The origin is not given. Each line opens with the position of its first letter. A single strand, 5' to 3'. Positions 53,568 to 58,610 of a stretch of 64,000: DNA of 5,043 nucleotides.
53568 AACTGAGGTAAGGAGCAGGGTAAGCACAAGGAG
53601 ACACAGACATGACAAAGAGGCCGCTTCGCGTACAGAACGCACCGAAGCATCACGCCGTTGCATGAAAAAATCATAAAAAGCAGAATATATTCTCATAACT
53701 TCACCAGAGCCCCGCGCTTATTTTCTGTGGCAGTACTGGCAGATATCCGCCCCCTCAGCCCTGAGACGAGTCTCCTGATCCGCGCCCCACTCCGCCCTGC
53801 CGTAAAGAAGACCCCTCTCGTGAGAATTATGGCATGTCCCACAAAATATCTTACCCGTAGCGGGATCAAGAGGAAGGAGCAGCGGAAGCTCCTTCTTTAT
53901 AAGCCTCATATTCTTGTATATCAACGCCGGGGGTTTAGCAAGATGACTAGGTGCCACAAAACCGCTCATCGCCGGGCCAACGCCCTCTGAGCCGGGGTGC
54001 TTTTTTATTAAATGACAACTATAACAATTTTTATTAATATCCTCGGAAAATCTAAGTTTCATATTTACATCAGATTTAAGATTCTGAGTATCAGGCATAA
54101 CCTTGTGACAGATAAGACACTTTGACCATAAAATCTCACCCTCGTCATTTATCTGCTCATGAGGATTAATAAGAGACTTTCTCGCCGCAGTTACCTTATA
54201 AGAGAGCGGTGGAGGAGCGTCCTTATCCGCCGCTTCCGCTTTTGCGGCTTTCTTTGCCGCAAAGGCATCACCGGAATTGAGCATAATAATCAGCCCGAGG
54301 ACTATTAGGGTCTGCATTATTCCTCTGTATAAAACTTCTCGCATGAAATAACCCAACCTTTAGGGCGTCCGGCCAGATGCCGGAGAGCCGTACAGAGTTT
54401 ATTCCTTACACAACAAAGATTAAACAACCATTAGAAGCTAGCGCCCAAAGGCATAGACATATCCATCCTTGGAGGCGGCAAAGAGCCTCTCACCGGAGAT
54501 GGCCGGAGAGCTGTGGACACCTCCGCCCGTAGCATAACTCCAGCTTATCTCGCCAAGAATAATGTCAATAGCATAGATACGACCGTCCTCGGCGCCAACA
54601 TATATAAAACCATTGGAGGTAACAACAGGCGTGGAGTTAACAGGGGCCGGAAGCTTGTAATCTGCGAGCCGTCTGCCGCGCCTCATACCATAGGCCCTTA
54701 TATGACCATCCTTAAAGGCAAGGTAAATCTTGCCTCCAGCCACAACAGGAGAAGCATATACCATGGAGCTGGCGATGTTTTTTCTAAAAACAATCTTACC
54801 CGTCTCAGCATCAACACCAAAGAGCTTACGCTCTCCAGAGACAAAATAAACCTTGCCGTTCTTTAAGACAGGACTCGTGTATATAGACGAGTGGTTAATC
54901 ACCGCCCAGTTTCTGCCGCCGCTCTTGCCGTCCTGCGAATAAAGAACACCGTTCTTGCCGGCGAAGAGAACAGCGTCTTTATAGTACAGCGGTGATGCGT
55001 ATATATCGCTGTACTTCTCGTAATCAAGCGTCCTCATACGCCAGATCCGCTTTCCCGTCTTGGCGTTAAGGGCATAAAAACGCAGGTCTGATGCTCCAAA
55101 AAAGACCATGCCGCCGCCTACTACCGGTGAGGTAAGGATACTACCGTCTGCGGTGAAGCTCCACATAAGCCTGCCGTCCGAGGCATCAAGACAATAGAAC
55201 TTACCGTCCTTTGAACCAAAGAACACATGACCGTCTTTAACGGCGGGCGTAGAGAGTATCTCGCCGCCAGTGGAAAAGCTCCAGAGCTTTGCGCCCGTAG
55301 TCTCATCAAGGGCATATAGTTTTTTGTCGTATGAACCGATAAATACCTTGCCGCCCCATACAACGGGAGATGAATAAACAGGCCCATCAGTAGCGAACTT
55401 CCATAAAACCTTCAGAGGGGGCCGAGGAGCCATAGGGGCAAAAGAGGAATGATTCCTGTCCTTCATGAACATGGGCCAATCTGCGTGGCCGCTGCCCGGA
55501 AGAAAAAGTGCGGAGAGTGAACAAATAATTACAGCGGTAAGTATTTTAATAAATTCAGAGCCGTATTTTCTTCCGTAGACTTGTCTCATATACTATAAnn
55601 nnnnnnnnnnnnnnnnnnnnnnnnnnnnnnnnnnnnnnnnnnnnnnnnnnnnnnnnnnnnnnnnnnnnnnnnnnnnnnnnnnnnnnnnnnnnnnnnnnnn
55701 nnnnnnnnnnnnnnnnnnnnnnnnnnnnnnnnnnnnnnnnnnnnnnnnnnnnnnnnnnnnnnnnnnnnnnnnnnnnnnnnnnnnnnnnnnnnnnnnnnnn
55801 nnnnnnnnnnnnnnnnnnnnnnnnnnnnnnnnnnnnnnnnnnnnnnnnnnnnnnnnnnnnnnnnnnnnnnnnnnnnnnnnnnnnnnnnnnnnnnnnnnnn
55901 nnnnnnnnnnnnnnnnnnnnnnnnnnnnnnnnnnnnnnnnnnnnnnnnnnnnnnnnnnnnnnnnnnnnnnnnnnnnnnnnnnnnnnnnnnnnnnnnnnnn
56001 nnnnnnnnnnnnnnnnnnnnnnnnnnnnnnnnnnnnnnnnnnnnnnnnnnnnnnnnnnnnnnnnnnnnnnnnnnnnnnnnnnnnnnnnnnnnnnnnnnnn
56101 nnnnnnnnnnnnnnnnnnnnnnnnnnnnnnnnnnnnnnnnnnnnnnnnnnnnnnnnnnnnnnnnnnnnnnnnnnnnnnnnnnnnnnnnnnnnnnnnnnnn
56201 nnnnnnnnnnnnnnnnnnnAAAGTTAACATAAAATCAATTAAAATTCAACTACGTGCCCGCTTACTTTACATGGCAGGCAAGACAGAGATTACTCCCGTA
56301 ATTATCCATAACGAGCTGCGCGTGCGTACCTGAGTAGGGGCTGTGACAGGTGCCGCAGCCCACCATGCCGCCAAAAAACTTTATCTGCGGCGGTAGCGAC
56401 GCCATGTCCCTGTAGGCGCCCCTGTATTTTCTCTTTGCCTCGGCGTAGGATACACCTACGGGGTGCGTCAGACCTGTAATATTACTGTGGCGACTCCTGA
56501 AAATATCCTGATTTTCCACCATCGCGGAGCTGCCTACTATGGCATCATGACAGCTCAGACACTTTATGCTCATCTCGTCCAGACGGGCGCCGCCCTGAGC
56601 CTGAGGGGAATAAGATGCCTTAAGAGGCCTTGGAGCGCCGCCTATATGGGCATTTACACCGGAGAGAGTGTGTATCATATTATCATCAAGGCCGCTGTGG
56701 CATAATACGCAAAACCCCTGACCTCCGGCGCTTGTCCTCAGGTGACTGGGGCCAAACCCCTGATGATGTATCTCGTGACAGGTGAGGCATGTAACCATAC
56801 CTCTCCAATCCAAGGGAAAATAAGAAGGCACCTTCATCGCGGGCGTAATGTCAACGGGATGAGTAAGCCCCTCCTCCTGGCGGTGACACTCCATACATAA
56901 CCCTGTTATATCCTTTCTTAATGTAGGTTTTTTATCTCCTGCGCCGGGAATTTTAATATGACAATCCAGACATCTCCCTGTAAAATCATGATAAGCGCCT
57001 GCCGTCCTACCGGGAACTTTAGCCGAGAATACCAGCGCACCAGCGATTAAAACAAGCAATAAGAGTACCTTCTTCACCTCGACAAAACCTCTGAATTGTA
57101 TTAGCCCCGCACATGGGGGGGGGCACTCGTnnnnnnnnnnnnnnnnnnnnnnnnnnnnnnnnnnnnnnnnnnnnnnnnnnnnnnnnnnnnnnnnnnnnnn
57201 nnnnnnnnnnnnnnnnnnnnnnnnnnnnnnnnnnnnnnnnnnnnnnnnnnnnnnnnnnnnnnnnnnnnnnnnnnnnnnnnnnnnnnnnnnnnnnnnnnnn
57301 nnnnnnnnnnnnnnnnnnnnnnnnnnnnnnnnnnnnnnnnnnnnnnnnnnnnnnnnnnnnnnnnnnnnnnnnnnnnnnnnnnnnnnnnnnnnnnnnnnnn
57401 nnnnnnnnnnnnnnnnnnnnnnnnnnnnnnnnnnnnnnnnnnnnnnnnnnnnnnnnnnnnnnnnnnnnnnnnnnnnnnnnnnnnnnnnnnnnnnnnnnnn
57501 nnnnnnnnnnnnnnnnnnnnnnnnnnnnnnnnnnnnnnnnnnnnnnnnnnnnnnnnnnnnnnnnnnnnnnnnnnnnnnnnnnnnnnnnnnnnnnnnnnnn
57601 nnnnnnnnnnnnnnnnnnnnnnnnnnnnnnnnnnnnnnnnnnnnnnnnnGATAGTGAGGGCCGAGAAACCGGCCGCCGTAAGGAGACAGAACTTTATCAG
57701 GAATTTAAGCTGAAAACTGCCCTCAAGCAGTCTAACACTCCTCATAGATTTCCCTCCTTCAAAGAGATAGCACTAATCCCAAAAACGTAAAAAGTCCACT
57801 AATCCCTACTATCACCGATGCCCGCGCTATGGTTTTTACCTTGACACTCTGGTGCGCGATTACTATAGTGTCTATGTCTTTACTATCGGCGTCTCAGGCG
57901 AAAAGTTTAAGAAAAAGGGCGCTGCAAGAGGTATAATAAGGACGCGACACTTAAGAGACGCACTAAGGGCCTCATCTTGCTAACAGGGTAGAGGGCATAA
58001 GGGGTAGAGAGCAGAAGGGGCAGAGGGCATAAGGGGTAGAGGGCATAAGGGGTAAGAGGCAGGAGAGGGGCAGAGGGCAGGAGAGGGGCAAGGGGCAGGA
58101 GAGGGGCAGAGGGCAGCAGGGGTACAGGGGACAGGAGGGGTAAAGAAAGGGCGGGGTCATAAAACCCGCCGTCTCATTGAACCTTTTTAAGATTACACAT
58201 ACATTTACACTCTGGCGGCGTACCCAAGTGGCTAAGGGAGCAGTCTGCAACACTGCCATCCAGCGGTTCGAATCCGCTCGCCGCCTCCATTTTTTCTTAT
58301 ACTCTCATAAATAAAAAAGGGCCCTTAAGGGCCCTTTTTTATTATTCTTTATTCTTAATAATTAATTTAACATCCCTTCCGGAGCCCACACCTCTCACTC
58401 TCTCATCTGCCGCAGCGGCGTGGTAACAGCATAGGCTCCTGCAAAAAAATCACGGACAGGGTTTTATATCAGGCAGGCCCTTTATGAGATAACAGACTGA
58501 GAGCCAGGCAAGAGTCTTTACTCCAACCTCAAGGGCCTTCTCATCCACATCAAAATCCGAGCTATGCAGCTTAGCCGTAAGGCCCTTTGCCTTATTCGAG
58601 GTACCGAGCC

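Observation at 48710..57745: Nine-gene multiheme cytochrome cluster (32 CxxCH) with NHL/PQQ beta-propellers, HAMP-only membrane proteins, and no porin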

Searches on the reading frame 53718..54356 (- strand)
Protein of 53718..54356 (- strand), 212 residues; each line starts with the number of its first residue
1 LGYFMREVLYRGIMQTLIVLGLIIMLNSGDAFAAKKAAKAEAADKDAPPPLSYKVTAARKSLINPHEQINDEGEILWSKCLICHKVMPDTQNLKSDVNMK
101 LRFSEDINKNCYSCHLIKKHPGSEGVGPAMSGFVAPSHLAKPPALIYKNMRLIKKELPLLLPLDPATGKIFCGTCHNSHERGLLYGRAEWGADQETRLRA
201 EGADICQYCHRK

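Call 4: search_protein_families(library=pfam, proteins=[window:53718-54356:-], max_evalue=0.1)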
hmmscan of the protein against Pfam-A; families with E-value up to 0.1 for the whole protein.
window:53718-54356:- (212 aa): 5 families
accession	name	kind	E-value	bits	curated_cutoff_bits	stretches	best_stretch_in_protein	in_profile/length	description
PF09699.15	Paired_CXXCH_1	-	5.4e-07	29.6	20.6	2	168-211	7-37/41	Doubled CXXCH motif (Paired_CXXCH_1)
PF14522.11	Cytochrome_C7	-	4.9e-06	26.7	24.8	2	78-120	14-53/67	Cytochrome c7 and related cytochrome c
PF14537.11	Cytochrom_c3_2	-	9.8e-06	26.4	25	1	70-118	19-67/79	Cytochrome c3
PF22113.1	Mtrc-MtrF_II-IV_dom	-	0.00035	20.6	30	0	77-116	81-128/176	Outer membrane cytochrome MtrC/MtrF-like, domains II/IV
PF02085.21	Cytochrom_CIII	-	0.041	14.6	22.9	1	66-119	37-86/101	Class III cytochrome C family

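Call 5: search_protein_families(library=ncbifam, proteins=[window:53718-54356:-], max_evalue=0.1)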
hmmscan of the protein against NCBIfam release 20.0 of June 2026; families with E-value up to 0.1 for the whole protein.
window:53718-54356:- (212 aa): 9 families
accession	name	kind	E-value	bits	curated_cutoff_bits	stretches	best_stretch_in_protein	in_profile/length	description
NF045722.1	c3_cytochr_TmcA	equivalog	0.00073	19.4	114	1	57-124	39-96/125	acidic tetraheme cytochrome c3 TmcA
TIGR01905.1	paired_CXXCH_1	subfamily_domain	0.0017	18.2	25.2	0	170-180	8-17/41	doubled CXXCH domain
TIGR04485.1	thiosulf_SoxX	equivalog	0.0021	18.7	61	1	110-135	4-30/78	sulfur oxidation c-type cytochrome SoxX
NF041028.1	decahem_GSU2203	exception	0.004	16.4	325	1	79-121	176-213/317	GSU2203 family decaheme c-type cytochrome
TIGR03508.1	decahem_SO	subfamily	0.016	14.7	192.2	0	79-115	36-77/258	DmsE family decaheme c-type cytochrome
TIGR04257.1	nanowire_3heme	domain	0.039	14.1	40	0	78-118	24-61/75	c(7)-type cytochrome triheme domain-containing protein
TIGR02603.1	CxxCH_TIGR02603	domain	0.049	13.6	68.15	0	107-134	10-35/134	putative heme-binding domain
NF041198.1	UshA_like_PCGU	equivalog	0.049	12.2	275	0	78-116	443-480/519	UshA-like (seleno)protein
TIGR03153.1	cytochr_NrfH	equivalog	0.091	12.8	134.2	1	71-117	96-135/138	cytochrome c nitrite reductase small subunit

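Call 18: search_solved_structures(query=window:53718-54356:-, max_evalue=1)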
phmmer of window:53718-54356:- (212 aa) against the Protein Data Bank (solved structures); distinct sequences matched with E-value up to 1: 2.
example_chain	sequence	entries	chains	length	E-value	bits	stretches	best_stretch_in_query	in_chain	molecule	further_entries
1jdl_A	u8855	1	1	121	0.1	15.4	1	72-94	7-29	CYTOCHROME C2, ISO-2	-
2ozy_A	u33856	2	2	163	0.53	13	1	79-181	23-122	Cytochrome c-type protein nrfB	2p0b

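Call 67: search_solved_structures(query=A5, max_evalue=1)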
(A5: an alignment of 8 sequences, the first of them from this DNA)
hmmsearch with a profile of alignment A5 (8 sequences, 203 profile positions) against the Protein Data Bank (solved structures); distinct sequences matched with E-value up to 1: 3.
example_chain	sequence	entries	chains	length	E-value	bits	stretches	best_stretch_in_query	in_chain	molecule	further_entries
8k5o_C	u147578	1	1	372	0.0026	20.6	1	90-174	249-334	Photosynthetic reaction center cytochrome c subunit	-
2ozy_A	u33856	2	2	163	0.022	17.5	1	70-171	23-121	Cytochrome c-type protein nrfB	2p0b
5yq7_C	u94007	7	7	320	0.54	13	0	134-174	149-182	Cytochrome subunit of photosynthetic reaction center | MULTIHEME_CYTC DOMAIN-CONTAINING PROTEIN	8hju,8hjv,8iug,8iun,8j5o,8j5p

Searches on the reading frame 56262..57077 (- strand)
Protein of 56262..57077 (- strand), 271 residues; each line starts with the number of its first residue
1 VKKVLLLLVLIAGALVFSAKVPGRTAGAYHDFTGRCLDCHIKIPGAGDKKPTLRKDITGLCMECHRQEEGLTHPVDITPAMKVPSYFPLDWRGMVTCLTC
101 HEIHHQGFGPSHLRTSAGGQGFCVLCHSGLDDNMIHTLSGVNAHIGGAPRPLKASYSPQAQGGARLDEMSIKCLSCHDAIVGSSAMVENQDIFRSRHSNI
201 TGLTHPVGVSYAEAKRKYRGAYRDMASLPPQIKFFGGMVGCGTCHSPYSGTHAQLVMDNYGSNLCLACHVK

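Call 4: search_protein_families(library=pfam, proteins=[window:56262-57077:-], max_evalue=0.1)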
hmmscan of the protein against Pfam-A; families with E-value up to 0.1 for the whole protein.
window:56262-57077:- (271 aa): 4 families
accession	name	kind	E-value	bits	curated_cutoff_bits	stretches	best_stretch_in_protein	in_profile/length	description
PF09699.15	Paired_CXXCH_1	-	1.1e-14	54.3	20.6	3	240-270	7-37/41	Doubled CXXCH motif (Paired_CXXCH_1)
PF14537.11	Cytochrom_c3_2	-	1.8e-09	38.4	25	1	30-127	2-78/79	Cytochrome c3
PF14522.11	Cytochrome_C7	-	2.8e-09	37.1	24.8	1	239-270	14-49/67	Cytochrome c7 and related cytochrome c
PF22113.1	Mtrc-MtrF_II-IV_dom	-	0.0026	17.7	30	1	34-189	7-141/176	Outer membrane cytochrome MtrC/MtrF-like, domains II/IV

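Call 5: search_protein_families(library=ncbifam, proteins=[window:56262-57077:-], max_evalue=0.1)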
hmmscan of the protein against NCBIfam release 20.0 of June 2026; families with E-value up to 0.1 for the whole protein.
window:56262-57077:- (271 aa): 10 families
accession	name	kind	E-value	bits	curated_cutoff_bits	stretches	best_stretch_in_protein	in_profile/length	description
TIGR01905.1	paired_CXXCH_1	subfamily_domain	1.6e-13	50.3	25.2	2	240-269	8-36/41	doubled CXXCH domain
NF041028.1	decahem_GSU2203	exception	6.2e-13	48.6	325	2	35-130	127-210/317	GSU2203 family decaheme c-type cytochrome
TIGR03508.1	decahem_SO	subfamily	9.1e-11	41.7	192.2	2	35-131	96-178/258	DmsE family decaheme c-type cytochrome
TIGR03153.1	cytochr_NrfH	equivalog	0.0074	16.4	134.2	0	34-67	103-135/138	cytochrome c nitrite reductase small subunit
NF045713.1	CxxCH_16_HmcA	equivalog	0.018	13.7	400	0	35-67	490-523/541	sulfate respiration complex hexadecaheme cytochrome HmcA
TIGR03507.1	decahem_SO1788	subfamily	0.022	13.2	209.3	0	173-270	184-277/672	OmcA/MtrC family decaheme c-type cytochrome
NF040967.1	cytc_ExtN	equivalog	0.028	13.2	200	0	26-72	33-76/415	selenite/tellurite reduction operon c-type cytochrome ExtN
NF040968.1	FeS_ExtO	equivalog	0.03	13.1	200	0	26-72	33-76/416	selenite/tellurite reduction operon b-type cytochrome iron-sulfur cluster-binding subunit ExtO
NF045722.1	c3_cytochr_TmcA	equivalog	0.035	14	114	0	35-69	82-114/125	acidic tetraheme cytochrome c3 TmcA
NF008659.0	PRK11659.1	equivalog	0.038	13.7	184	0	95-131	136-171/188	cytochrome c nitrite reductase pentaheme subunit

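Call 17: search_solved_structures(query=window:56262-57077:-, max_evalue=1)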
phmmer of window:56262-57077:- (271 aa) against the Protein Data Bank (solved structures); distinct sequences matched with E-value up to 1: 4.
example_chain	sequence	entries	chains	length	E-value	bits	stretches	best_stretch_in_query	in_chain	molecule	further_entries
7tfs_A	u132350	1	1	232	0.00015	24.2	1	239-271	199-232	Cytochrome c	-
6i5b_A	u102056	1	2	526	0.041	16.3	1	35-136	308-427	Uncharacterized protein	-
5zux_A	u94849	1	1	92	0.1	14.9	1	158-222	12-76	Rok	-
5zuz_A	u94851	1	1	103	0.11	14.8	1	155-222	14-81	Rok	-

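Call 66: search_solved_structures(query=A4, max_evalue=1, show_alignments=1)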
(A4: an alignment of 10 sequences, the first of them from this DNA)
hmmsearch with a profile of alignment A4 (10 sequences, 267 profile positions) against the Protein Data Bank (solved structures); distinct sequences matched with E-value up to 1: 7.
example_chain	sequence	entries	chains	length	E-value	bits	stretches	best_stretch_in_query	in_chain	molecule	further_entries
7tfs_A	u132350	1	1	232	2.7e-07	33.4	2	116-184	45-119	Cytochrome c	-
6qvm_A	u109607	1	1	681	0.0013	21.3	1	57-172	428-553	Multiheme cytochrome cf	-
9yuq_N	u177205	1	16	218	0.0036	19.8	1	161-267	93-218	Putative multiheme cytochrome c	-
6i5b_A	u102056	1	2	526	0.011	18.3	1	34-131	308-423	Uncharacterized protein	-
2j7a_A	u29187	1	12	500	0.25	13.8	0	219-245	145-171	CYTOCHROME C NITRITE REDUCTASE NRFA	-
2vr0_A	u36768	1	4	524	0.28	13.6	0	219-245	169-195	CYTOCHROME C NITRITE REDUCTASE, CATALYTIC SUBUNIT NFRA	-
2ozy_A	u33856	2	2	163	0.62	12.5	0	29-67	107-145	Cytochrome c-type protein nrfB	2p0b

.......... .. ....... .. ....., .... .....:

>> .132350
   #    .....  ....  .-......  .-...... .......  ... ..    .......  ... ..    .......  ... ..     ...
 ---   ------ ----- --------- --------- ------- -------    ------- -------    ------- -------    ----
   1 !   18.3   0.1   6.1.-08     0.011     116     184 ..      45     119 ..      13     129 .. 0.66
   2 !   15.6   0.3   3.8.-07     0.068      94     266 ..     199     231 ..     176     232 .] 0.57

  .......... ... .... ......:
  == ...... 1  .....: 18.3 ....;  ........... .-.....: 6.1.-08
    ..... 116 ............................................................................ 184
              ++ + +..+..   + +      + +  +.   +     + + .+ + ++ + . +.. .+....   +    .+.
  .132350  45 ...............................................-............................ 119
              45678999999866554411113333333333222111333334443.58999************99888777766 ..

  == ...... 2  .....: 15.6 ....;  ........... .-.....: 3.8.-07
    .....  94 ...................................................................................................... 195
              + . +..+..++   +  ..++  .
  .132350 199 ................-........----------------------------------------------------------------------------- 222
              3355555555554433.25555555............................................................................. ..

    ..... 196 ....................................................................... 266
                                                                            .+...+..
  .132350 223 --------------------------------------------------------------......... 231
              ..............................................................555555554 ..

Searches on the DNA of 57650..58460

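Call 90: search_rna_families(source=window, start=57650, end=58460, threshold=evalue, max_evalue=1)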
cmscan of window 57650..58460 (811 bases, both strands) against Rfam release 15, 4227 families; matches with E-value up to 1: 28.
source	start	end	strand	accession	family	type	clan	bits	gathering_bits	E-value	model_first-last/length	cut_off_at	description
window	58214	58286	+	RF00005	tRNA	Gene; tRNA;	CL00001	60.7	29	1.5e-12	1-71/71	no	tRNA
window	58310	58374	-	RF01859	Phe_leader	Cis-reg; leader;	-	29.2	55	0.011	1-125/125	no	Phenylalanine leader peptide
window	58296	58338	+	RF02438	SpF51_sRNA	Gene; sRNA;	-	28.8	50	0.0047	1-45/45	no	Streptococcus sRNA SpF51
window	58269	58360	-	RF02434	SpF39_sRNA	Gene; sRNA;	-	27.6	60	0.33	1-109/109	no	Streptococcus sRNA SpF39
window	58305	58377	-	RF02029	sraA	Gene; sRNA;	-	25.5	56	0.16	1-95/95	no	sraA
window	58315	58376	-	RF02844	RefA9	Gene; antisense;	-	25.5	49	0.16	1-64/64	no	Enterococcus sRNA A9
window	58266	58347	+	RF02059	STnc50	Gene; sRNA;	-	25.4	55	0.076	1-84/84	no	Salmonella enterica sRNA STnc40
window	58302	58378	-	RF02502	Atu_C8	Gene; sRNA;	-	25.2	50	0.014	1-122/122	no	Rhizobiales sRNA Atu_C8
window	58309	58386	-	RF02551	DapZ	Cis-reg;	-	25.1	56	0.051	1-78/78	no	ABC transporter regulator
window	58311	58342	-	RF03623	mir-1252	Gene; miRNA;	-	24.2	70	0.16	1-65/65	no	mir-1252 microRNA precursor family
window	58311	58364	-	RF00506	Thr_leader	Cis-reg; leader;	-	23.4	55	0.061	1-118/118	no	Threonine operon leader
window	58306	58366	-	RF02063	STnc350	Gene; sRNA;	-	23.4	60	0.08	1-68/68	no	Salmonella enterica sRNA STnc350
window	58313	58362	-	RF02607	AbsR25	Gene; sRNA;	-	22.7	47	0.19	1-164/164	no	Acinetobacter sRNA 25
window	58277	58351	+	RF02502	Atu_C8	Gene; sRNA;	-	22.1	50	0.09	1-122/122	no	Rhizobiales sRNA Atu_C8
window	58314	58371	-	RF02057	STnc40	Gene; sRNA;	-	22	45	0.35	1-70/70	no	Salmonella enterica sRNA STnc40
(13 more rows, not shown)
